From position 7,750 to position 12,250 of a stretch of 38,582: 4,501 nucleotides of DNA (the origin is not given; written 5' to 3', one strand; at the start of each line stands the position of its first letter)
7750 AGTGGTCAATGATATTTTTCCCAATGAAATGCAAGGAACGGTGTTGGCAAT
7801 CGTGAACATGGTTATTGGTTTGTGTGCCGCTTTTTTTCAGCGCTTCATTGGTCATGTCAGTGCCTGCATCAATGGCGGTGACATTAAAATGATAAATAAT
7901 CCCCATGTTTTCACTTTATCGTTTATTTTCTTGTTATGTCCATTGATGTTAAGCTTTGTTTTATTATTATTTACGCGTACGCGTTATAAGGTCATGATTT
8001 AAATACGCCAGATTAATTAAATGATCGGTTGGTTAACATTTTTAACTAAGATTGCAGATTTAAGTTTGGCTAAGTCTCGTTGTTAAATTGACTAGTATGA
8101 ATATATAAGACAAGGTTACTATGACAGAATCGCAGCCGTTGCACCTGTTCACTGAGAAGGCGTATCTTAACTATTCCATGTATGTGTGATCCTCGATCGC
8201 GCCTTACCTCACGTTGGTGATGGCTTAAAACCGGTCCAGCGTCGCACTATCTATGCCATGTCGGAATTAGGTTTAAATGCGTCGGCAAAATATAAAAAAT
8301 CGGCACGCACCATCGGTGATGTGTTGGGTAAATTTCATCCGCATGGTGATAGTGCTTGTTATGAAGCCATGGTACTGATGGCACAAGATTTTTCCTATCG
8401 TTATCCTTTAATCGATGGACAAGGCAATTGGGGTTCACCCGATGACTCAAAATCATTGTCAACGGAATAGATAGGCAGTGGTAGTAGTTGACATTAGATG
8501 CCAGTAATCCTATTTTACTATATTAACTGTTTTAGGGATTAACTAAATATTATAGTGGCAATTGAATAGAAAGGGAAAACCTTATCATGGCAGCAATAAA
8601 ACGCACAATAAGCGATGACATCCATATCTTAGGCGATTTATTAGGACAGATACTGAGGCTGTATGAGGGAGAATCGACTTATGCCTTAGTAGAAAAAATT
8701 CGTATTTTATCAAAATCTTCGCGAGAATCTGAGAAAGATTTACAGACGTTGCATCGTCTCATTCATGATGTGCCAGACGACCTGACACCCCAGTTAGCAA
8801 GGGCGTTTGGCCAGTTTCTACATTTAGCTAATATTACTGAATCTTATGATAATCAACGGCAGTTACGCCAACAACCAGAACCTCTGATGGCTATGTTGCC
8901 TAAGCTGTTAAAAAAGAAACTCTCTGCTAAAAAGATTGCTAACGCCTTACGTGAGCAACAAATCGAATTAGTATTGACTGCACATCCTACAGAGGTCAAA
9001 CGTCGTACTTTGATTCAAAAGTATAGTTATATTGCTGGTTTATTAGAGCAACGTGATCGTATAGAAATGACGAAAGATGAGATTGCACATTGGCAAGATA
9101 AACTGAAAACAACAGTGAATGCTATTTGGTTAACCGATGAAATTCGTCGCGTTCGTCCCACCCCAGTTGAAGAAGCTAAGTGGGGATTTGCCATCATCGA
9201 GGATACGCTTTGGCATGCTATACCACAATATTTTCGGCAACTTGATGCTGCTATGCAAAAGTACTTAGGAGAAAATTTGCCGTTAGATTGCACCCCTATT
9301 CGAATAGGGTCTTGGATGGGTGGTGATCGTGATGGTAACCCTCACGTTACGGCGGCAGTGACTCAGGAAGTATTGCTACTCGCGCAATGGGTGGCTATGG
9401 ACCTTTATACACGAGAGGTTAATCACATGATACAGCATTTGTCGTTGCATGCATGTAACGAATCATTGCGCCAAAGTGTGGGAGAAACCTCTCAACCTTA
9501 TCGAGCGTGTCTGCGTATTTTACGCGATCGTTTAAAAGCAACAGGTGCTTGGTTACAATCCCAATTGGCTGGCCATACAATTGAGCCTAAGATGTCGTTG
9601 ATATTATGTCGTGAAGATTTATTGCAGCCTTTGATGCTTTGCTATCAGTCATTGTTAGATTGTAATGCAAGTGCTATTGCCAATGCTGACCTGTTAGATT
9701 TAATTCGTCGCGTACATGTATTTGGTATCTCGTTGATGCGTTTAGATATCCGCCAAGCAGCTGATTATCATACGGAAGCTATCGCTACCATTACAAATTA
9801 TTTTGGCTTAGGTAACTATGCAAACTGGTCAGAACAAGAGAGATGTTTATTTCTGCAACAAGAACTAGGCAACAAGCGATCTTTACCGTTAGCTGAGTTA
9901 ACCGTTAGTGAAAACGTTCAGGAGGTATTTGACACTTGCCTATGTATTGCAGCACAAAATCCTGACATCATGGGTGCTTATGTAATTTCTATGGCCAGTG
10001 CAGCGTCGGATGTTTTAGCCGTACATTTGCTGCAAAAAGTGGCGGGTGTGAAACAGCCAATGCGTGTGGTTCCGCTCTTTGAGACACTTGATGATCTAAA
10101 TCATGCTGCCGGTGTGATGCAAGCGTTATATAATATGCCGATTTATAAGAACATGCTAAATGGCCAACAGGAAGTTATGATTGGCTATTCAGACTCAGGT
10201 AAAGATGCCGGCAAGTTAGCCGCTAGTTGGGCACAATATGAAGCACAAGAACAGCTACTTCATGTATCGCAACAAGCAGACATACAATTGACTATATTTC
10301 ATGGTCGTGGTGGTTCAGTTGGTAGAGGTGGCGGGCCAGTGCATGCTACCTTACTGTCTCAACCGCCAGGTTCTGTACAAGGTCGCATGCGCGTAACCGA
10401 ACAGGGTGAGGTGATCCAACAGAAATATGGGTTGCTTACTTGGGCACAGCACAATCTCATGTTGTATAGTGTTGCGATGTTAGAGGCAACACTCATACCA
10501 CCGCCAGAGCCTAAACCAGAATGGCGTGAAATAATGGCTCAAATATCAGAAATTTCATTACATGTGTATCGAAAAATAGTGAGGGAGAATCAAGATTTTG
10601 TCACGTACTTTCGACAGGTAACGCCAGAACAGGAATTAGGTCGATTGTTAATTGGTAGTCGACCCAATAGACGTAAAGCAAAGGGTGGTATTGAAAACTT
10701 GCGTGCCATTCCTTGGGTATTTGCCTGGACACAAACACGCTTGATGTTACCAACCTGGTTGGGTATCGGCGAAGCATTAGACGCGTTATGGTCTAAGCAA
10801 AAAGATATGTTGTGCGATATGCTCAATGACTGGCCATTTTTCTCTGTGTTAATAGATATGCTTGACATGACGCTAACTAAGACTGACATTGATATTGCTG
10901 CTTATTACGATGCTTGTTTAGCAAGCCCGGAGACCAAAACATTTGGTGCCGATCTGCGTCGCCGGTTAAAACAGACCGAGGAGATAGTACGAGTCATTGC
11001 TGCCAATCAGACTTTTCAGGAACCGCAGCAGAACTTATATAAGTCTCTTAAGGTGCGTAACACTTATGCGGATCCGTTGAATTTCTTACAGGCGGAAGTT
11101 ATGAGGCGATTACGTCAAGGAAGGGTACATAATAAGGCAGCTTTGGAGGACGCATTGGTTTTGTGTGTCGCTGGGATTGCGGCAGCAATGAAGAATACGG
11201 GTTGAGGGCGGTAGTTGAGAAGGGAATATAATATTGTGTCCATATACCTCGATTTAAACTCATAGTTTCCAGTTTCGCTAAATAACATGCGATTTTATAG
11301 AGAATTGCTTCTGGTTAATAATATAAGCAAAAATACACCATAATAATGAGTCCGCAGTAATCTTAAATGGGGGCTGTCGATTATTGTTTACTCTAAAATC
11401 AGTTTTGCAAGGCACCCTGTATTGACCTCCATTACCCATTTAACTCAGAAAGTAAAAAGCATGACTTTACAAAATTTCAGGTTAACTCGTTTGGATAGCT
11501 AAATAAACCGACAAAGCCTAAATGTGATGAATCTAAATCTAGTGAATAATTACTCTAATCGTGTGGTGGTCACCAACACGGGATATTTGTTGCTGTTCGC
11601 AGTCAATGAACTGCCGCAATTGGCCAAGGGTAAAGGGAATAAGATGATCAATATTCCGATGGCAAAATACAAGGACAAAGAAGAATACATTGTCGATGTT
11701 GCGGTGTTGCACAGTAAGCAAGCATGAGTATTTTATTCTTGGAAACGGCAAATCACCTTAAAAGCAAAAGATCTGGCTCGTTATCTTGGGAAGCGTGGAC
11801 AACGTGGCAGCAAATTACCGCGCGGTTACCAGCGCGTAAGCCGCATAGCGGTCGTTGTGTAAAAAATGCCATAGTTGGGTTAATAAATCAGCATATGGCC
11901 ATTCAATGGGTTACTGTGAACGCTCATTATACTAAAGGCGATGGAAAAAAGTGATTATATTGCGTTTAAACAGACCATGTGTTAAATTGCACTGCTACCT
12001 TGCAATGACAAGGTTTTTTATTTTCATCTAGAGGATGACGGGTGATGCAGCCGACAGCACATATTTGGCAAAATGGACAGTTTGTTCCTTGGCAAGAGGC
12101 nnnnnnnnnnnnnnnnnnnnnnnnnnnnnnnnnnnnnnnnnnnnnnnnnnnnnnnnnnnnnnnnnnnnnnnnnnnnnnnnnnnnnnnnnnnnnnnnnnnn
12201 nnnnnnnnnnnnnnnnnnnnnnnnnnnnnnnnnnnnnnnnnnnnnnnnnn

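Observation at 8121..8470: parC 5' fragment has a near-perfect sequence but is broken by a TG insertion and cut off at the catalytic-tyrosine motif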

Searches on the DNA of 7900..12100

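Call 77: search_rna_families(source=window, start=7900, end=12100, threshold=evalue, max_evalue=1)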
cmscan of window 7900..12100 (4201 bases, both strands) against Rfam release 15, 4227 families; matches with E-value up to 1: 1.
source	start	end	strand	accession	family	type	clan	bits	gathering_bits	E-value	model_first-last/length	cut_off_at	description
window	11279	11410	-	RF02515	AfaR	Gene; sRNA;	-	22.3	100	0.89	1-234/234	no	AfaR small RNA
